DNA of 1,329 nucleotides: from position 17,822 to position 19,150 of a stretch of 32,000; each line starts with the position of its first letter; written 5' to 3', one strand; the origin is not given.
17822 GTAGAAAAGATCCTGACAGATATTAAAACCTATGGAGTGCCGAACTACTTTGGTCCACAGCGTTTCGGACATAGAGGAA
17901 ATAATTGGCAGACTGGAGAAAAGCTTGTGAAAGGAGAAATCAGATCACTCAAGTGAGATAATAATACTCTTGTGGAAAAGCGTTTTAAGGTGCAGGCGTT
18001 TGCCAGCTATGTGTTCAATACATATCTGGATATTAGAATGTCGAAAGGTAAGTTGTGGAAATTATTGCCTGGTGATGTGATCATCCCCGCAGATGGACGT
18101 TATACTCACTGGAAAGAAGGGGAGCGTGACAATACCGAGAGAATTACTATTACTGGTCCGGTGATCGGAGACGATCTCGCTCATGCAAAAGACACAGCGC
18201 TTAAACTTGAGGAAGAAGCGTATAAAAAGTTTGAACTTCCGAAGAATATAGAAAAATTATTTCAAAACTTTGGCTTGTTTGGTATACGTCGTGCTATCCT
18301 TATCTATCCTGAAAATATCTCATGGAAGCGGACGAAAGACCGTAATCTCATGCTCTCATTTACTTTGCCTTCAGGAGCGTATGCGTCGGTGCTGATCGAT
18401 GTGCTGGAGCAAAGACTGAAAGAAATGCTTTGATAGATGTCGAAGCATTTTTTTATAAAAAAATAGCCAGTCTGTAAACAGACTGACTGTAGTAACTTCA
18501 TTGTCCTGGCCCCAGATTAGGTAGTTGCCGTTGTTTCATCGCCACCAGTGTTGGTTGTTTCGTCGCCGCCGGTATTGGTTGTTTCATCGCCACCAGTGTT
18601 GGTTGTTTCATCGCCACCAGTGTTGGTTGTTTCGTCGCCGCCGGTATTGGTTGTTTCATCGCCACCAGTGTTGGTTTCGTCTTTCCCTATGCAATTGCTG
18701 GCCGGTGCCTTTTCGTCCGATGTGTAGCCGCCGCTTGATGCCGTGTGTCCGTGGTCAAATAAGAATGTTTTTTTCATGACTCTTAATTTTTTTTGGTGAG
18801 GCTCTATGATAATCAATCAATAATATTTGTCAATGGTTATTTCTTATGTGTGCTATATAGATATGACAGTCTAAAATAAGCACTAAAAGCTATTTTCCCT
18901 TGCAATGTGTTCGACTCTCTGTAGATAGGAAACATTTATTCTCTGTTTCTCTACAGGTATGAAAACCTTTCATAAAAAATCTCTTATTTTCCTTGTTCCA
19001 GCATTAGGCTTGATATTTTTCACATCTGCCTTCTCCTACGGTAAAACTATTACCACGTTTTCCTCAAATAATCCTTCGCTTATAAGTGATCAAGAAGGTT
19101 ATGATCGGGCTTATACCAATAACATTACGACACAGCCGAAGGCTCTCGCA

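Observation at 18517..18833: Strongly signalled small gene encoding (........)n; repeat variants differ only synonymously and form an A-B-A/A-B-A pattern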

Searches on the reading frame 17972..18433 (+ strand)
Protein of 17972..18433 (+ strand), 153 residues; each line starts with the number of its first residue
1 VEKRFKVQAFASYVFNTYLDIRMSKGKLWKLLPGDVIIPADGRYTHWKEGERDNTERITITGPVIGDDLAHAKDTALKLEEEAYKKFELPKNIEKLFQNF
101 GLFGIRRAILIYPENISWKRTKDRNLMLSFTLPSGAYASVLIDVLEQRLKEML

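Call 66: find_encoding_contigs(protein=window:17972-18433:+, flank=3000, max_places=10)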
Protein window:17972-18433:+ (153 aa): no gene with exactly this product is on record in the collection.

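Call 68: find_encoding_contigs(protein=window:18038-18433:+, flank=3000, max_places=10)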
Protein window:18038-18433:+ (131 aa): no gene with exactly this product is on record in the collection.

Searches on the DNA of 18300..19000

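Call 25: search_rna_families(source=window, start=18300, end=19000, threshold=evalue, max_evalue=10)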
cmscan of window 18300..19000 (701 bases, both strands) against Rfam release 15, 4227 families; matches with E-value up to 10: 4.
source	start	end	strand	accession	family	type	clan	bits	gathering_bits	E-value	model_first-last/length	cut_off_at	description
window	18417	18464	+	RF02433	SpF36_sRNA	Gene; sRNA;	-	26.9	48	0.14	1-51/51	no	Streptococcus sRNA SpF36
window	18424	18487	+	RF02822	Srn266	Gene; sRNA;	-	17.8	63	3.4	1-112/112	no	Streptococcus RNA 266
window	18840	18911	-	RF00109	Vimentin3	Cis-reg;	-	17.7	36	4.9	1-67/67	no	Vimentin 3' UTR protein-binding region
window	18343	18483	+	RF01243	snR33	Gene; snRNA; snoRNA; HACA-box;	CL00027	14.6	45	5.4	1-183/183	no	Small nucleolar RNA snR33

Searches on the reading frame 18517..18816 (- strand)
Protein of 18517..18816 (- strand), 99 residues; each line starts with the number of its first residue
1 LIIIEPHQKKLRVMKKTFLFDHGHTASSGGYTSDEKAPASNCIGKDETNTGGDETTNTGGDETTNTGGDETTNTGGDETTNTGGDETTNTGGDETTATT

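Call 11: find_encoding_contigs(protein=window:18520-18777:-, flank=10000, max_places=10)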
Protein seq(86 aa) (86 aa): no gene with exactly this product is on record in the collection.

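Call 12: find_homologous_proteins(query=window:18520-18777:-, max_evalue=10)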
Query seq(86 aa) (86 aa): 2 proteins with E <= 10 among 2403 candidates.
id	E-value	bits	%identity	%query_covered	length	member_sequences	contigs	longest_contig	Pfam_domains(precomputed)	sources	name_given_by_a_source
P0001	1.2e-4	40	81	43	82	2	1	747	-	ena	-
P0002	2.8e+0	26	59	37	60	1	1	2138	-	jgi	jgi:hypothetical protein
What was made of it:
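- Tried and rejected: Direct homologue searches with the peptide: the word-indexed search found only low-complexity matches (call 12).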

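Call 14: find_encoding_contigs(protein=P0001, flank=10000)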
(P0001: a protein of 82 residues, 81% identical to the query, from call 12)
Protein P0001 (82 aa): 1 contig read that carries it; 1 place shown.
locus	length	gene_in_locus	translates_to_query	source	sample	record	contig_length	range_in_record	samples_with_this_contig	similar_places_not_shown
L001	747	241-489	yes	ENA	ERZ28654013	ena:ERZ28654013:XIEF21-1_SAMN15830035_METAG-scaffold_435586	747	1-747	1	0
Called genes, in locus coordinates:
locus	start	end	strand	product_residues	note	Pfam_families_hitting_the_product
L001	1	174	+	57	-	?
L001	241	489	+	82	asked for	-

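Call 16: find_encoding_contigs(protein=window:18517-18816:-, flank=10000, max_places=10)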
Protein window:18517-18816:- (99 aa): no gene with exactly this product is on record in the collection.
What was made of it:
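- Tried and rejected: Look-ups of the exact small protein, its TTG-start version and two TruD fragments: not on record (calls 11, 16, 66, 68).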

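Call 20: find_related_loci(query=window:18520-18777:-, collection=metagenome_contigs, flank=10000)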
Query seq(86 aa) (86 aa) in metagenome_contigs; peptide patterns used: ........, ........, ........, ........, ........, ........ (x = any residue, [..] = any of these).
169 stretches matched a pattern, but none encodes a relative of the query by tblastn (E <= 1e-3).
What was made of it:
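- Tried and rejected: The JGI metagenome DNA scan found none (call 20).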

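Call 32: search_protein_families(library=pfam, max_evalue=1, proteins=[window:18520-18777:-])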
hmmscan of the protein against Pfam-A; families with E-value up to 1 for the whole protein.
seq(86 aa): 2 families
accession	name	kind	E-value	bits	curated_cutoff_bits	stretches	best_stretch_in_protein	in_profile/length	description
PF22178.3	Gp5_trimer_C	-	0.00025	21.6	30.9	1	30-82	48-101/112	Bacteriophage T4 gp5 C-terminal trimerisation domain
PF06715.18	Gp5_C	-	0.3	11.7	20.4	0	63-83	1-21/24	Gp5 C-terminal repeat (3 copies)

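Call 33: search_protein_families(library=ncbifam, max_evalue=10, proteins=[window:18520-18777:-])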
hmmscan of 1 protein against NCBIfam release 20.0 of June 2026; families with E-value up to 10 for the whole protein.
seq(86 aa): 0 families

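Call 34: search_solved_structures(query=window:18520-18777:-, max_evalue=10)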
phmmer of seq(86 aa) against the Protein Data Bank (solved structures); distinct sequences matched with E-value up to 10: 0.

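Call 37: search_protein_families(library=phrogs, max_evalue=1, proteins=[window:18520-18777:-])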
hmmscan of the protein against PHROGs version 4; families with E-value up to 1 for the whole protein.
seq(86 aa): 2 families
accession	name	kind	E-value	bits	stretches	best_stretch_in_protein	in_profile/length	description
phrog_430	-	tail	0.0016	17.9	1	30-83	382-435/868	baseplate hub subunit and tail lysozyme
phrog_18079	-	unknown function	0.022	15.1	1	30-85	148-203/251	-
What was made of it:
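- There are weak hits to phrog_18079 (E = 0.022) and to the gp5 needle models (calls 32, 37).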

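Call 41: search_protein_families(library=pfam, max_evalue=10, proteins=[window:18520-18777:-])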
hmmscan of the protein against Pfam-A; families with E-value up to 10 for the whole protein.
seq(86 aa): 2 families
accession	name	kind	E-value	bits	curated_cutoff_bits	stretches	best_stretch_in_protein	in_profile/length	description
PF22178.3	Gp5_trimer_C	-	0.00025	21.6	30.9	1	30-82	48-101/112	Bacteriophage T4 gp5 C-terminal trimerisation domain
PF06715.18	Gp5_C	-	0.3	11.7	20.4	2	63-83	1-21/24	Gp5 C-terminal repeat (3 copies)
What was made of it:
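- On DUF7666 / phrog_18079 / Bbp36 octapeptide-repeat phage proteins: Pfam gives no DUF7666 hit on the peptide (calls 32, 41).
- Tried and rejected: T4 gp5 needle homology: sub-threshold, and reproduced by a permuted control (calls 32, 37, 41).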

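Call 42: predict_structure(protein=window:18520-18777:-)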
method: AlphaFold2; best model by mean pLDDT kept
length: 86 residues; sequences in the alignment: 1
mean_pLDDT: 48.4   pTM: 0.18
mean pLDDT of the five models: 48.4, 46.4, 44.9, 44.9, 44.8
residues with pLDDT >= 90: 0; 70-90: 0; 50-70: 34; < 50: 52
segments of 3 or more residues with pLDDT < 50: 31-39, 41-47, 49-55, 57-59, 61-63, 65-68, 73-86
pLDDT, mean of each block of 10 residues (from residue 1): 60 54 53 46 45 46 45 45 36
secondary structure, 60 per line:
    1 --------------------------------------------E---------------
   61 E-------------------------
elements in order:

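Call 43: search_protein_representatives(protein=window:18520-18777:-)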
Query: 86 residues. Proteins with E-value up to 0.001 (for the whole library): 170; up to 1e-10: 20; up to 1e-30: 0. The best 150 are listed.
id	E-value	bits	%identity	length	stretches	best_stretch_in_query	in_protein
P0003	2.8e-28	113.9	58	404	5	32-81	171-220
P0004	5.1e-23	97.1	56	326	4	13-85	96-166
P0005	1.4e-17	79.7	48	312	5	27-81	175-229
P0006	2.5e-16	75.7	59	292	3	32-85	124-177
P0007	1.9e-15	72.9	57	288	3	26-80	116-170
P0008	6.5e-15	71.2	57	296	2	31-81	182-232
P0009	2.0e-14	69.6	54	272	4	35-83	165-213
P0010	1.2e-12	63.9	49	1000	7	35-83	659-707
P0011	3.0e-12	62.7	57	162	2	35-83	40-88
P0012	3.1e-12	62.7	50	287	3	28-82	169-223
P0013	4.1e-12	62.3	36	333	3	28-81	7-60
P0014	6.3e-12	61.7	55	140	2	30-82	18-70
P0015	8.2e-12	61.3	51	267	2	7-85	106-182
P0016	8.4e-12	61.3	34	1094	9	26-83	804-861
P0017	2.4e-11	59.8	25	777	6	31-81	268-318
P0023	1.3e-10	57.4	48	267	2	10-85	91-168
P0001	3.8e-05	40.0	70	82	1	39-84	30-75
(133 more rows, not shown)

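Call 46: search_protein_families(library=pfam, max_evalue=0.01, proteins=[P0003, P0004, P0005, P0006, P0007, P0008, P0015, P0023])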
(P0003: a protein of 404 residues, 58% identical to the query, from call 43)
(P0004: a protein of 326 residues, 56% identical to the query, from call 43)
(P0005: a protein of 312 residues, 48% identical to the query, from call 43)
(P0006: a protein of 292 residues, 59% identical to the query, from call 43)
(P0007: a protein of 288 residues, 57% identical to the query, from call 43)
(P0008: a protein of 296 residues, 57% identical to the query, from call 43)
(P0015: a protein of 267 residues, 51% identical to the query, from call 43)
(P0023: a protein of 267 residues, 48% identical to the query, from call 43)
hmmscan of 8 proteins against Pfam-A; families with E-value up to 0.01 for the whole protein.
P0003 (404 aa): 2 families
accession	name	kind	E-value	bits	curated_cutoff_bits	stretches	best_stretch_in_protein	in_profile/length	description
PF22178.3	Gp5_trimer_C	-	4e-06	27.4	30.9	1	182-250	38-106/112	Bacteriophage T4 gp5 C-terminal trimerisation domain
PF24703.2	DUF7666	-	6.8e-05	23.7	27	1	64-150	3-86/95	Domain of unknown function (DUF7666)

P0004 (326 aa): 2 families
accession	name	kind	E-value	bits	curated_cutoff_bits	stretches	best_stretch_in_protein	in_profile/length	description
PF24703.2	DUF7666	-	4.6e-07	30.7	27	1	6-91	2-85/95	Domain of unknown function (DUF7666)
PF21300.2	LbR_Ice_bind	-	9.5e-05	22.9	30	0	176-215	11-48/97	Grass antifreeze beta roll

P0005 (312 aa): 2 families
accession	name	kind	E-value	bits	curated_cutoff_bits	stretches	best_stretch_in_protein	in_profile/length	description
PF24703.2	DUF7666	-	5.1e-07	30.5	27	1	16-95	14-92/95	Domain of unknown function (DUF7666)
PF22178.3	Gp5_trimer_C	-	0.0031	18.1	30.9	0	187-236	58-107/112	Bacteriophage T4 gp5 C-terminal trimerisation domain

P0006 (292 aa): 1 family
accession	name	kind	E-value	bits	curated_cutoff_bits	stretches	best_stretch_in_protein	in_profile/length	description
PF22178.3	Gp5_trimer_C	-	0.0018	18.8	30.9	0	105-174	40-109/112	Bacteriophage T4 gp5 C-terminal trimerisation domain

P0007 (288 aa): 0 families

P0008 (296 aa): 2 families
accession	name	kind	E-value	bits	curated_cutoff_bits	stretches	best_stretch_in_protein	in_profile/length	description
PF24703.2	DUF7666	-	0.00018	22.3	27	1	26-107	1-79/95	Domain of unknown function (DUF7666)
PF22178.3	Gp5_trimer_C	-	0.0004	20.9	30.9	1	164-226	48-110/112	Bacteriophage T4 gp5 C-terminal trimerisation domain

P0015 (267 aa): 1 family
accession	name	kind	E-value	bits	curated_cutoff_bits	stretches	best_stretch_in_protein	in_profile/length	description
PF24703.2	DUF7666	-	0.00025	21.9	27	1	26-103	6-80/95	Domain of unknown function (DUF7666)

P0023 (267 aa): 2 families
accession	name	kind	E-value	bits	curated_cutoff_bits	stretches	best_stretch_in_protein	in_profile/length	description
PF24703.2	DUF7666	-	0.00034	21.5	27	1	27-93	13-76/95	Domain of unknown function (DUF7666)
PF03991.18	Prion_octapep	-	0.00064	20.2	32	0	130-166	6-42/46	Copper binding octapeptide repeat region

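Call 47: search_protein_families(library=phrogs, max_evalue=0.001, proteins=[P0003, P0004, P0006, P0007, P0015])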
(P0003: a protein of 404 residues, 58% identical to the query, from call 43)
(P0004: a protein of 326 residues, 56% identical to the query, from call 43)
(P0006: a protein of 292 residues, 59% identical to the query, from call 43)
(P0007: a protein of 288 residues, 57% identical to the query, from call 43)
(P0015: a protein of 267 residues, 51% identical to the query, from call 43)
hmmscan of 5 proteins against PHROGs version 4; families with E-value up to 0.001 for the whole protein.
P0003 (404 aa): 2 families
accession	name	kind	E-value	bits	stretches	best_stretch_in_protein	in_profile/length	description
phrog_18079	-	unknown function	6e-56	190.6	2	58-243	16-206/251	-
phrog_4433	-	unknown function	0.00056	20.4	1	246-385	151-311/312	-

P0004 (326 aa): 2 families
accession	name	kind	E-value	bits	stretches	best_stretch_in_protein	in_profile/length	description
phrog_18079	-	unknown function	8.3e-48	163.9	2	6-186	21-207/251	-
phrog_430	-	tail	1.6e-06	27.8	1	152-311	375-525/868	baseplate hub subunit and tail lysozyme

P0006 (292 aa): 1 family
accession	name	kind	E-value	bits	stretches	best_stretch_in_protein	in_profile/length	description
phrog_18079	-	unknown function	8.6e-42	144.2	2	2-196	13-206/251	-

P0007 (288 aa): 4 families
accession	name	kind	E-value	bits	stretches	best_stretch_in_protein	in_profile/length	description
phrog_18079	-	unknown function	1e-46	160.4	2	5-183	20-203/251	-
phrog_4433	-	unknown function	1.6e-14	55.1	1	118-286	143-310/312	-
phrog_15773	-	unknown function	3.2e-06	27.8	1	5-90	184-270/288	-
phrog_27197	-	unknown function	8.5e-05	24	0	205-286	9-96/97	-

P0015 (267 aa): 1 family
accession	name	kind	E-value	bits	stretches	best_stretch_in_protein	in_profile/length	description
phrog_18079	-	unknown function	8.7e-44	150.7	2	6-201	5-206/251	-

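Call 60: search_dna_similar(query=P0006, collection=phages, mode=protein, max_rows=15)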
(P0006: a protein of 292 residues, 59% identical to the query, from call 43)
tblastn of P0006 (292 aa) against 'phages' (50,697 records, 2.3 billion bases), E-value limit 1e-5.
Records with a match: 8; places in all: 8; records where one place covers at least 80% of the query: 3.
Best place of each record, by identity: <60% 8.
By first word of the organism name: Bordetella 5; Burkholderia 2; Pseudomonas 1.
By host as written in the record: - 3; Bordetella bronchiseptica 2; Burkholderia cenocepacia 2; Pseudomonas aeruginosa 1.
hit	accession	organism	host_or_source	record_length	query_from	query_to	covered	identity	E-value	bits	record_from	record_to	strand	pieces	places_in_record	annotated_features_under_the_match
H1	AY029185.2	Bordetella phage BPP-1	-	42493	10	282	93%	34.7%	3e-17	87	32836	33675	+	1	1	bbp36: Bbp36 | bbp36: variable region 2; VR2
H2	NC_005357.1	Bordetella phage BPP-1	Bordetella bronchiseptica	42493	10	282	93%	34.7%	3e-17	87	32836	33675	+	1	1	Bbp36 | variable region 2; VR2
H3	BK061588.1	Pseudomonas phage vB_PaeS-D14O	Pseudomonas aeruginosa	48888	2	286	79%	35.7%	6e-12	127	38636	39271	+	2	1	phage flagellar hook-length control protein fliK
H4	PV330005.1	Bordetella phage vB_BbrP_003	Bordetella bronchiseptica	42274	10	282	93%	29.3%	2e-16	85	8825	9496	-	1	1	hypothetical protein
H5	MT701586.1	Burkholderia phage Mica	Burkholderia cenocepacia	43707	2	284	64%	42.1%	1e-13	133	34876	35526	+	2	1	ice nucleation protein | ribosome_binding_site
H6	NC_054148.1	Burkholderia phage Mica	Burkholderia cenocepacia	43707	2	284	64%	42.1%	1e-13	133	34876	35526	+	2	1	ice nucleation protein | ribosome_binding_site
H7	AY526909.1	Bordetella phage BIP-1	-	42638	10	121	38%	36.8%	2e-9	64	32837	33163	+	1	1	none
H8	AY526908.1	Bordetella phage BMP-1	-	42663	10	121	38%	35.9%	1e-9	65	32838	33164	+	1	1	none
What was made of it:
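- Closest known: Bacterial ice-nucleation protein repeats. Same: GenBank annotators label phage family members 'ice nucleation protein' (call 60).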

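Call 61: search_dna_similar(query=window:18520-18777:-, collection=phages, mode=protein, max_evalue=1, max_rows=10)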
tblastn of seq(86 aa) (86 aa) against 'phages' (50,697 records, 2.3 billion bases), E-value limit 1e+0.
No match.
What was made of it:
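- Tried and rejected: Phage tblastn found none (call 61).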

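Call 63: get_annotated_region(hit=H2, flank=4000)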
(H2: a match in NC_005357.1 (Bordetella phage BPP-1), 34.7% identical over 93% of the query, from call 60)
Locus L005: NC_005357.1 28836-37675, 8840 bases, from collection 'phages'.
description: Bordetella phage BPP-1, complete genome.
organism: Bordetella phage BPP-1 (NCBI taxid 2885909)
taxonomy: Viruses; Duplodnaviria; Heunggongvirae; Uroviricota; Caudoviricetes; Rauchvirus; Rauchvirus BPP1
host: Bordetella bronchiseptica; source: -; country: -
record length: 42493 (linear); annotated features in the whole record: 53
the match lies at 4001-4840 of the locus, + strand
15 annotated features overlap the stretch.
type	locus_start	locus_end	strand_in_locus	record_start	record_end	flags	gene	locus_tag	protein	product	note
CDS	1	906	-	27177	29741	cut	-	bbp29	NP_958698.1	DNA primase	-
CDS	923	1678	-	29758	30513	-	bpm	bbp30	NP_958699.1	site-specific DNA-methyltransferase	Bpm; adenine methylase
CDS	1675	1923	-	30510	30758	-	-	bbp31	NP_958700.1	transcriptional regulator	cI repressor; Cro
CDS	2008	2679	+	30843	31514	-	cI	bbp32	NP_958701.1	UmuD-like protein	repressor of lysis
CDS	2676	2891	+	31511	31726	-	-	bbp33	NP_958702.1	hypothetical protein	-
CDS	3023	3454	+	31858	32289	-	-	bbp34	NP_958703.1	hypothetical protein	-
CDS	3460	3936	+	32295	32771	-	-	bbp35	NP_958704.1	hypothetical protein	distant similarity to herpesvirus tegument protein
CDS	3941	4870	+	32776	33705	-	-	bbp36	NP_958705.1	Bbp36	-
repeat_region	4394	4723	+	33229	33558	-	-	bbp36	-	-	variable region 2; VR2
CDS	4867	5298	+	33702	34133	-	-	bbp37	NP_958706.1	hypothetical protein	-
CDS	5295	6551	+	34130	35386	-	-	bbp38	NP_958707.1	exonuclease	-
CDS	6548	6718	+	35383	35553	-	-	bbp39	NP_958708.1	hypothetical protein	-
CDS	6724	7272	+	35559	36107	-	-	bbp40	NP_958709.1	Gp2.5-like ssDNA binding protein and ssDNA annealing protein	-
CDS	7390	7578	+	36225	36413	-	-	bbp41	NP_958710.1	hypothetical protein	-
CDS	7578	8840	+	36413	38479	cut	-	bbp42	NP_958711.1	DNA polymerase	-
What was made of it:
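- Closest known: Bbp36 / VR2 of Bordetella phage BPP-1 and the wider DUF7666. Different: They are phage early-region genes (call 63), whereas this is a chromosomal gene among housekeeping genes.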

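Call 94: predict_structure(protein=P0006)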
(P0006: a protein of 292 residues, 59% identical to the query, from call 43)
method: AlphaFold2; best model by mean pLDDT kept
length: 292 residues; sequences in the alignment: 1
mean_pLDDT: 33.6   pTM: 0.23
mean pLDDT of the five models: 33.6, 29.9, 29.9, 29.5, 27.9
residues with pLDDT >= 90: 0; 70-90: 0; 50-70: 10; < 50: 282
segments of 3 or more residues with pLDDT < 50: 1-249, 255-257, 260-262, 267-275, 277-286, 288-292
pLDDT, mean of each block of 10 residues (from residue 1): 31 34 34 31 29 27 31 29 28 28 34 35 29 34 31 28 28 31 32 34 32 33 30 30 44 49 48 46 44 34
secondary structure, 60 per line:
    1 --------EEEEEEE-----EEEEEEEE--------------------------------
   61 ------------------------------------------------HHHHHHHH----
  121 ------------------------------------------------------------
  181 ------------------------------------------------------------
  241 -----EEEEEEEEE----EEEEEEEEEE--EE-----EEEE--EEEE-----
elements in order: E9-15 E21-28 H109-116 E246-254 E259-268 E278-281 E284-287
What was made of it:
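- AF2 gives no fold for the peptide or for P0006 (calls 42, 94).
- Tried and rejected: AF2 single-sequence models of the peptide (pLDDT 48) and of family member P0006 (pLDDT 34) were uninformative (calls 42, 94), so no fold search was run.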

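Call 100: search_protein_families(library=padloc, max_evalue=1, proteins=[window:18520-18777:-])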
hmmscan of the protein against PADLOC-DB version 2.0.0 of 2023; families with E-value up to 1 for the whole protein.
seq(86 aa): 0 families
